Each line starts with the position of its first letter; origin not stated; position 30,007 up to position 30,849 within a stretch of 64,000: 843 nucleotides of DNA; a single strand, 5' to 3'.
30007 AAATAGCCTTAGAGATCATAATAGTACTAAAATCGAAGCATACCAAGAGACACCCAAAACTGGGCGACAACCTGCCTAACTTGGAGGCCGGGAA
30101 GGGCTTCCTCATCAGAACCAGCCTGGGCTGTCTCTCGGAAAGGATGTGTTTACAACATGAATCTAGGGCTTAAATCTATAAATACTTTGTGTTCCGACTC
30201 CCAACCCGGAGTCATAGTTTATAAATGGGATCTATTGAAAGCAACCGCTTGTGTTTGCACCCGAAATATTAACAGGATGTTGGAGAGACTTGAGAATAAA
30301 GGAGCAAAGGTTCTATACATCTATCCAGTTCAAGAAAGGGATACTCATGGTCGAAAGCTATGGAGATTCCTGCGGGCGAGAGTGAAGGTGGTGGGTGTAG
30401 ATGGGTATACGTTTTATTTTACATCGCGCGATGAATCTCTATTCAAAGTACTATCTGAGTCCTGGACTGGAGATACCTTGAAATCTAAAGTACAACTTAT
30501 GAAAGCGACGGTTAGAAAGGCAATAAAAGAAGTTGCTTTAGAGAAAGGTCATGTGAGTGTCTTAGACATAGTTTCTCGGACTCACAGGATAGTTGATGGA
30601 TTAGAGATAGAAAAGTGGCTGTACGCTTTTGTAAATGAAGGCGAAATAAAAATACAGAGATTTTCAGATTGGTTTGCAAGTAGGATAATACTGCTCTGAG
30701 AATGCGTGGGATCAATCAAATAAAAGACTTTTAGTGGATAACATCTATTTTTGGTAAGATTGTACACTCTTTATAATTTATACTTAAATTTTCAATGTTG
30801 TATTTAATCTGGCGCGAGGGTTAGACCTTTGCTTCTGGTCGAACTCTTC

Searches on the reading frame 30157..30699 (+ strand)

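Call 8: search_protein_families(library=pfam, proteins=[window:30157-30699:+], max_evalue=0.01)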
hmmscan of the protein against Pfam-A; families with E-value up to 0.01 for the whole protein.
window:30157-30699:+ (180 aa): 1 family
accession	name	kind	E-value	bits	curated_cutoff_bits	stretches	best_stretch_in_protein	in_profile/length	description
PF00925.25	GTP_cyclohydro2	-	0.00082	19.4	23.3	0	93-137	39-84/165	GTP cyclohydrolase II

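Call 9: search_protein_families(library=phrogs, proteins=[window:30157-30699:+], max_evalue=0.001)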
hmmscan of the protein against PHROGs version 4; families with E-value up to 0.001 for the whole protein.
window:30157-30699:+ (180 aa): 0 families

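Call 78: search_protein_families(library=pfam, proteins=[window:30157-30699:+], max_evalue=10)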
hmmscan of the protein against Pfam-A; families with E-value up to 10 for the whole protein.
window:30157-30699:+ (180 aa): 3 families
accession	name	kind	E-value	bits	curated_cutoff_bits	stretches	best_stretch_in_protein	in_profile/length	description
PF00925.25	GTP_cyclohydro2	-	0.00082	19.4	23.3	2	93-137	39-84/165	GTP cyclohydrolase II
PF19040.6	SGNH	-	0.11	12.6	27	1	37-96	130-166/248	SGNH domain (fused to AT3 domains)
PF24101.1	eWH_GTF3C1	-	0.17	12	30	1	33-66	43-78/110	GTF3C1, extended winged-helix domain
